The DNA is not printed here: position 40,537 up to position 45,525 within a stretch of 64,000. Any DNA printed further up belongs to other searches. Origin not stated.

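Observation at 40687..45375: Giant MPTR-type repeat protein with a Sec signal peptide and no PE/PPE domain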

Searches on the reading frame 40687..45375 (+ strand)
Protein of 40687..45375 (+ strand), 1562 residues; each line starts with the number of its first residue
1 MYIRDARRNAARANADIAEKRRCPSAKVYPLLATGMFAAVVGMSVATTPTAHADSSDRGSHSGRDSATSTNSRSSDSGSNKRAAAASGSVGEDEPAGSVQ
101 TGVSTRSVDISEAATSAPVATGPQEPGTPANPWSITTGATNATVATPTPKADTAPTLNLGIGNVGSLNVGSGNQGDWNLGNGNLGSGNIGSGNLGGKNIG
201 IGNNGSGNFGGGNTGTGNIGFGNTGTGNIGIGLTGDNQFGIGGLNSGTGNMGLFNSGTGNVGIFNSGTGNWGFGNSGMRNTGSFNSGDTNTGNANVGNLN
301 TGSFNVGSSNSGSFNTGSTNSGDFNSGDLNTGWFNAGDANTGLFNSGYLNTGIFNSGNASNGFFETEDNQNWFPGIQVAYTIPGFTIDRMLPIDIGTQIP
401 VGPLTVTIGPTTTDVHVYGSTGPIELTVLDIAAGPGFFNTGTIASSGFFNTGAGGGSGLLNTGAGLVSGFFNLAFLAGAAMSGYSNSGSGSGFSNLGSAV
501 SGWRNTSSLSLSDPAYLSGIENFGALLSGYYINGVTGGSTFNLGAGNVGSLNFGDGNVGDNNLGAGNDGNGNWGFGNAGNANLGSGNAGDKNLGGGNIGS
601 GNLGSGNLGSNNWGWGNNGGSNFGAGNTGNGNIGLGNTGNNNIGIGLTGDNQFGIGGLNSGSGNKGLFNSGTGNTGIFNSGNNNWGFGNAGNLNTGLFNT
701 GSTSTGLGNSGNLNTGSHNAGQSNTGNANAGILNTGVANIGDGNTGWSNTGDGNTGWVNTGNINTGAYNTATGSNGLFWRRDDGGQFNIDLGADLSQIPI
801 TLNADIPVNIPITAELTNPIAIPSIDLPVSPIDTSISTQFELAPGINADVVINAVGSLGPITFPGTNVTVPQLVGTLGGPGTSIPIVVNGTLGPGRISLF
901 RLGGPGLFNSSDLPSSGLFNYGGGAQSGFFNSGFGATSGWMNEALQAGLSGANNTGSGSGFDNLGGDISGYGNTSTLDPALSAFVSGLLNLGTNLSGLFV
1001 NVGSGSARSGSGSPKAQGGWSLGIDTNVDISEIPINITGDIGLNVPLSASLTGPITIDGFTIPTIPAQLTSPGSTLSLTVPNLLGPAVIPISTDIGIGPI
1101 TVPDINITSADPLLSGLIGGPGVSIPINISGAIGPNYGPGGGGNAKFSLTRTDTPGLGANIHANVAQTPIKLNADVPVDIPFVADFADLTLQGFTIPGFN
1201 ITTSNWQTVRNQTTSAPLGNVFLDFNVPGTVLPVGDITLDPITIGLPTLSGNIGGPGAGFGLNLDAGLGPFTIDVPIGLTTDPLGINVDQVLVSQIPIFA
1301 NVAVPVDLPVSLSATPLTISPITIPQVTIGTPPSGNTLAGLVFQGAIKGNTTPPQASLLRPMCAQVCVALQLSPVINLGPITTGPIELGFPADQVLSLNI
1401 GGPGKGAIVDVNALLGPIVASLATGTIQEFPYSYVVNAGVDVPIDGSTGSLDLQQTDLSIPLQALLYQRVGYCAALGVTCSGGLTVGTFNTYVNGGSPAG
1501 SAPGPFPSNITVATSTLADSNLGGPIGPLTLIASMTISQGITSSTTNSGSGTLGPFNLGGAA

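Call 5: search_protein_families(library=pfam, proteins=[window:40687-45375:+], max_evalue=1)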
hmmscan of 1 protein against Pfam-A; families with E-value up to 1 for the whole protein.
window:40687-45375:+ (1562 aa): 1 family
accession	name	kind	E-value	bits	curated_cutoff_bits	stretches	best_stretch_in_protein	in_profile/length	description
PF01469.24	Pentapeptide_2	-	6.5e-64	212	26.4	11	300-337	2-39/40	Pentapeptide repeats (8 copies)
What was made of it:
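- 41152..41784 (+): MPTR/Pentapeptide_2 block 1 (residues 156-366). Pfam PF01469 (call 5).
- On PPE-MPTR (PPE family, MPTR subgroup): Pfam finds none in the ORF (call 5). PF01469, E 6.5e-64, 11 stretches (call 5).
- Pfam finds only PF01469 in the ORF (call 5). No PPE, WxG or PE element is present in the protein (call 5).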

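Call 6: search_protein_families(library=ncbifam, proteins=[window:40687-45375:+], max_evalue=1)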
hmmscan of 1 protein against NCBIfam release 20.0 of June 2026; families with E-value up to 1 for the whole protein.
window:40687-45375:+ (1562 aa): 0 families
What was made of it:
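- On Tat substrates: The Pfam and NCBIfam scans reported no Tat-signal family (calls 5, 6).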

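Call 8: find_homologous_proteins(query=window:40687-45375:+, max_evalue=1e-10)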
Query window:40687-45375:+ (1562 aa): 72 proteins with E <= 1e-10 among 8000 candidates.
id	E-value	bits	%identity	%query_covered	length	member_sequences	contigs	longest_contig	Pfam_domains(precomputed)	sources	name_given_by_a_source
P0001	0.0e+0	2863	94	92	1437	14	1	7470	PF01469.25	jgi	jgi:PPE-repeat protein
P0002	0.0e+0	2848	93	92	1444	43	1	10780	PF01469.25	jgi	jgi:PPE-repeat protein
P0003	0.0e+0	2512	75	100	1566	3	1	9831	PF01469.25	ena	-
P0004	0.0e+0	2492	77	100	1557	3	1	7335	PF01469.25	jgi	-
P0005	0.0e+0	2434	72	100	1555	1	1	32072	PF01469.25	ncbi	-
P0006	0.0e+0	2359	70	100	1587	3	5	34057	PF01469.25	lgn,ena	-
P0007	0.0e+0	2341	74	100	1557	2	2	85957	PF01469.25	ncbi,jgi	jgi:PPE-repeat protein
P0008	0.0e+0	2335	74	99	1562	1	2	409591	PF01469.25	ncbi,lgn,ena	-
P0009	0.0e+0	2326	79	90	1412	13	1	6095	PF01469.25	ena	-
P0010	0.0e+0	2250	73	98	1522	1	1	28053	PF01469.25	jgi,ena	-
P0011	0.0e+0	2158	73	91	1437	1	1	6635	PF01469.25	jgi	jgi:PPE-repeat protein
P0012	0.0e+0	2147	75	90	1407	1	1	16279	PF01469.25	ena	-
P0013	0.0e+0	2111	74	90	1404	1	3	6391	PF01469.25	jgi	-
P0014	0.0e+0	2069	68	98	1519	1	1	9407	PF01469.25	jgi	-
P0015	0.0e+0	2068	67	100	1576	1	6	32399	PF01469.25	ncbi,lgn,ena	-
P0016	0.0e+0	2062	71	91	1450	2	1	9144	PF01469.25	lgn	-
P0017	0.0e+0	2059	66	100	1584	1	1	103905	PF01469.25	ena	-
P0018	0.0e+0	2050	71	91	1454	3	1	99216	PF01469.25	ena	-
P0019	0.0e+0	1937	66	90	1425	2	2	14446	PF01469.25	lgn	-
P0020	0.0e+0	1921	62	100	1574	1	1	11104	PF01469.25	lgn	-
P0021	0.0e+0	1920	63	99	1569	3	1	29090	PF01469.25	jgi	jgi:PPE-repeat protein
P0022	0.0e+0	1885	66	91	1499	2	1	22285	PF01469.25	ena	-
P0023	0.0e+0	1883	67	90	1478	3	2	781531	PF01469.25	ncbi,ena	ncbi:MAG: hypothetical protein U0R66_08370 [Mycobacterium sp.]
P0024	0.0e+0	1762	62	93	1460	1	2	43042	PF01469.25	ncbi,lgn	-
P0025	0.0e+0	1094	64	56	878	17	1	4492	PF01469.25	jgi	jgi:hypothetical protein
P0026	0.0e+0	1076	52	58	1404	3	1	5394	PF01469.25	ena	-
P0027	2.8e-217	743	40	40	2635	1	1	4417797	PF01469.25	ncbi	-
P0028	6.3e-216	738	40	40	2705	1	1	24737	PF01469.25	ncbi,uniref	ncbi:PPE family protein, partial [Mycobacterium tuberculosis]|uniref:PPE family protein n=2 Tax=Myco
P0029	2.5e-197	677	47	31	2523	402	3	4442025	PF00823.26,PF01469.25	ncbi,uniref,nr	ncbi:PPE domain-containing protein [Mycobacterium tuberculosis]|uniref:PPE family protein n=1 Tax=My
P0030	3.6e-185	636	44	31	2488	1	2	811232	PF00823.26,PF01469.25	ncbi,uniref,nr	ncbi:PPE family protein [Mycobacterium tuberculosis]|uniref:PPE family protein n=1 Tax=Mycobacterium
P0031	5.0e-183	629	47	31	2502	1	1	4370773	PF00823.26,PF01469.25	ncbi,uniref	ncbi:PPE family protein [Mycobacterium tuberculosis]|uniref:PPE family protein n=1 Tax=Mycobacterium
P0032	5.3e-177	609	51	16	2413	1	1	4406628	PF00823.26,PF01469.25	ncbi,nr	ncbi:PPE-family protein [Mycobacterium tuberculosis]|nr:PPE-family protein [Mycobacterium tuberculos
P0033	2.3e-149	518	46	48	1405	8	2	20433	PF22494.4,PF10282.16,PF25174.2,PF21783.3,PF24684.2,PF01436.28,PF08450.19,PF01469.25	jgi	jgi:YVTN family beta-propeller protein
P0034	2.0e-148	515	45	32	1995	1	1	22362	PF00823.26,PF01469.25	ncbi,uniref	ncbi:PPE family protein, partial [Mycobacterium tuberculosis]|uniref:PPE family protein n=1 Tax=Myco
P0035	9.1e-148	512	45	32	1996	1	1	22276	PF00823.26,PF01469.25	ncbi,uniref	ncbi:PPE family protein, partial [Mycobacterium tuberculosis]|uniref:PPE family protein n=1 Tax=Myco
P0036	4.4e-145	503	47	31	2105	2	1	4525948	PF01469.25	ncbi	ncbi:Conserved protein of unknown function, PPE family protein, PPE54 (fragment) [Mycobacterium cane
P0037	2.0e-135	471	51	16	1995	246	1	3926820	PF00823.26,PF01469.25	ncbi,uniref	ncbi:PPE family protein, partial [Mycobacterium tuberculosis]|uniref:PPE family protein n=2 Tax=Myco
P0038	1.6e-130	455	51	16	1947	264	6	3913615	PF00823.26,PF01469.25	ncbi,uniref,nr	ncbi:PPE family protein PPE54 [Mycobacterium tuberculosis UT0124]|uniref:PPE family protein n=2 Tax=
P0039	4.7e-128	447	47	29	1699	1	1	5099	PF01469.25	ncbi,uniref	ncbi:beta strand repeat-containing protein, partial [Mycobacterium tuberculosis]|uniref:beta strand 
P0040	2.6e-121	425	50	16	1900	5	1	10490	PF00823.26,PF01469.25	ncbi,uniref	ncbi:PPE domain-containing protein, partial [Mycobacterium canetti]|uniref:PPE domain-containing pro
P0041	1.6e-111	392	45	32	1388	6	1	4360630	PF01469.25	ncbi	-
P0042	1.1e-98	350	47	29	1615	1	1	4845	PF01469.25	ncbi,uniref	ncbi:beta strand repeat-containing protein, partial [Mycobacterium tuberculosis]|uniref:beta strand 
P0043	2.6e-97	345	47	31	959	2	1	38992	PF01469.25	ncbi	ncbi:PPE family protein [third part] [Mycobacterium basiliense]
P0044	4.9e-97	344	47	29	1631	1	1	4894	PF01469.25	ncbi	ncbi:beta strand repeat-containing protein, partial [Mycobacterium tuberculosis]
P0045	4.8e-95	338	47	29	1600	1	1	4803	PF01469.25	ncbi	ncbi:beta strand repeat-containing protein, partial [Mycobacterium tuberculosis]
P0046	7.1e-95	337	47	29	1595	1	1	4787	PF01469.25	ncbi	ncbi:beta strand repeat-containing protein, partial [Mycobacterium tuberculosis]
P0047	7.9e-95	337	47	29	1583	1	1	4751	PF01469.25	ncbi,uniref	ncbi:beta strand repeat-containing protein, partial [Mycobacterium tuberculosis]|uniref:beta strand 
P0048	3.6e-94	335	47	29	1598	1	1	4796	PF01469.25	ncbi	ncbi:beta strand repeat-containing protein, partial [Mycobacterium tuberculosis]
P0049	6.9e-94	334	47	29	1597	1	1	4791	PF01469.25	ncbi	ncbi:beta strand repeat-containing protein, partial [Mycobacterium tuberculosis]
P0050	2.5e-92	329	46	29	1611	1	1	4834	PF01469.25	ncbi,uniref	ncbi:beta strand repeat-containing protein, partial [Mycobacterium tuberculosis]|uniref:beta strand 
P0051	2.0e-85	306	51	16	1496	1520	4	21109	PF00823.26,PF01469.25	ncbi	ncbi:PPE family protein, partial [Mycobacterium tuberculosis]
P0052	5.1e-84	301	53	16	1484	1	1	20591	PF00823.26,PF01469.25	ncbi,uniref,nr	ncbi:PPE family protein PPE34 [Mycobacterium simulans]|uniref:PPE family protein PPE34 n=1 Tax=Mycob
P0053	5.5e-74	268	47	31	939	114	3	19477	PF01469.25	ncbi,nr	ncbi:PPE family protein [Mycobacterium tuberculosis]|nr:PPE family protein [Mycobacterium tuberculos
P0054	2.2e-65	239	46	32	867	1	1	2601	PF01469.25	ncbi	ncbi:PPE family protein, partial [Mycobacterium tuberculosis]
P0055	6.9e-65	238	46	32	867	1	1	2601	PF01469.25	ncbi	ncbi:autotransporter outer membrane beta-barrel domain-containing protein, partial [Mycobacterium tu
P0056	1.3e-63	233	51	15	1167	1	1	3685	PF01469.25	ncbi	ncbi:hypothetical protein BV508_30235, partial [Mycobacterium intermedium]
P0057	2.0e-55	206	50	12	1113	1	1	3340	PF01469.25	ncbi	ncbi:beta strand repeat-containing protein, partial [Mycobacterium tuberculosis]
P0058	5.4e-52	195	38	21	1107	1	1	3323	PF01469.25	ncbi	ncbi:beta strand repeat-containing protein, partial [Mycobacterium tuberculosis]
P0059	1.1e-44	171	41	21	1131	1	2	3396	PF01469.25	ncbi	ncbi:beta strand repeat-containing protein, partial [Mycobacterium riyadhense]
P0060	4.0e-44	169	47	20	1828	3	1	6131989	PF00823.26,PF01469.25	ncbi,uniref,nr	ncbi:PPE family protein PPE34 [Mycobacterium simulans]|uniref:PPE family protein PPE34 n=1 Tax=Mycob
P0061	3.2e-43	166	49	16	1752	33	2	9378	PF00823.26,PF01469.25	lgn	-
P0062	9.6e-43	164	51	17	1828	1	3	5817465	PF00823.26,PF01469.25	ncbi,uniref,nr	ncbi:PPE family protein [Mycobacterium bourgelatii]|uniref:PPE domain-containing protein n=1 Tax=Myc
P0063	1.1e-40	157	51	16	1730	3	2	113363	PF00823.26,PF01469.25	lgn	-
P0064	5.0e-39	152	56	14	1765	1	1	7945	PF00823.26,PF01469.25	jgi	jgi:PPE-repeat protein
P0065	7.0e-39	151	47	18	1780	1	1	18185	PF00823.26,PF01469.25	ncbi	-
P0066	7.4e-39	151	51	16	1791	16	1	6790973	PF00823.26,PF01469.25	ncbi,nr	nr:PPE family protein [Mycobacterium sp. Z3061]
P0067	5.3e-34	135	50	16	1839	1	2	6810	PF00823.26,PF01469.25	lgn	-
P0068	5.6e-32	129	36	22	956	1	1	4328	PF00823.26,PF01469.25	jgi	jgi:PPE-repeat protein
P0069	2.9e-27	113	39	21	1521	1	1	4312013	PF01469.25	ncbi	-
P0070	6.3e-27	112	38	21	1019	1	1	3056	PF01469.25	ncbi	ncbi:hypothetical protein C3R35_18110, partial [Mycobacterium tuberculosis]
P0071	7.2e-19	85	42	13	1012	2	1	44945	PF00823.26,PF01469.25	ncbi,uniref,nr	ncbi:PPE family protein [Mycobacterium sp.]|uniref:PPE family protein n=1 Tax=Mycobacterium sp. TaxI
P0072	1.4e-15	74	42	9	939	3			PF01469.25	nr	nr:hypothetical protein [Mycobacterium asiaticum]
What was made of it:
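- Checked: Independent assemblies give orthologs of 1555-1590 aa (call 8).
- The ~26 best hits, 62-94% identical apart from two weaker or partial ones, all lack PF00823 (call 8). Full-length orthologs of similar size occur in more than 20 independent assemblies (call 8).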

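Call 19: find_encoding_contigs(protein=window:40687-45375:+, flank=10000, max_places=4)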
Protein window:40687-45375:+ (1562 aa): no gene with exactly this product is on record in the collection.
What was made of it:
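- Tried and rejected: Exact look-up of the window protein: not on record (call 19).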

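Call 20: find_encoding_contigs(protein=P0008, flank=10000, max_places=3)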
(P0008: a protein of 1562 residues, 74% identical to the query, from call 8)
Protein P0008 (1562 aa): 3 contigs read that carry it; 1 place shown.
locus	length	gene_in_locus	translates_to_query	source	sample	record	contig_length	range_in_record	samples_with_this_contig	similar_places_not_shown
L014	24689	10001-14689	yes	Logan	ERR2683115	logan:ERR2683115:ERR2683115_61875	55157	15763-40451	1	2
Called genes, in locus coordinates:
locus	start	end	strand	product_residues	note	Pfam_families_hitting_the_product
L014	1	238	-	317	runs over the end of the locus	PF01297:ZnuA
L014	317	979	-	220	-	PF00440:TetR_N, PF17925:TetR_C_20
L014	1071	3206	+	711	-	PF02771:Acyl-CoA_dh_N, PF00441:Acyl-CoA_dh_1, PF02770:Acyl-CoA_dh_M, PF00441:Acyl-CoA_dh_1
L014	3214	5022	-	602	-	PF00324:AA_permease, PF03845:Spore_permease, PF13520:AA_permease_2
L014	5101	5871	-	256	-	-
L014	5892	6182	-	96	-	PF00111:Fer2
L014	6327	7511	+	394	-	PF02771:Acyl-CoA_dh_N (weak), PF08028:Acyl-CoA_dh_2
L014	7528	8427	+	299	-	PF00561:Abhydrolase_1, PF12146:Hydrolase_4, PF12697:Abhydrolase_6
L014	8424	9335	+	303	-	PF22632:BphC_D1, PF18029:Glyoxalase_6 (faint), PF00903:Glyoxalase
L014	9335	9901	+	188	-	PF01613:Flavin_Reduct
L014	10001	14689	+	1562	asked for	PF01469:Pentapeptide_2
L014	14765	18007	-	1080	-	-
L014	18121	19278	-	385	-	PF00155:Aminotran_1_2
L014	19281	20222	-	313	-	PF02771:Acyl-CoA_dh_N, PF00441:Acyl-CoA_dh_1, PF08028:Acyl-CoA_dh_2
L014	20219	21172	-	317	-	PF02771:Acyl-CoA_dh_N, PF00441:Acyl-CoA_dh_1, PF08028:Acyl-CoA_dh_2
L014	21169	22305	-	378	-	PF02771:Acyl-CoA_dh_N, PF02770:Acyl-CoA_dh_M, PF00441:Acyl-CoA_dh_1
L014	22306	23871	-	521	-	PF00501:AMP-binding, PF13193:AMP-binding_C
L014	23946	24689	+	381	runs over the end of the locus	PF02771:Acyl-CoA_dh_N, PF02770:Acyl-CoA_dh_M, PF00441:Acyl-CoA_dh_1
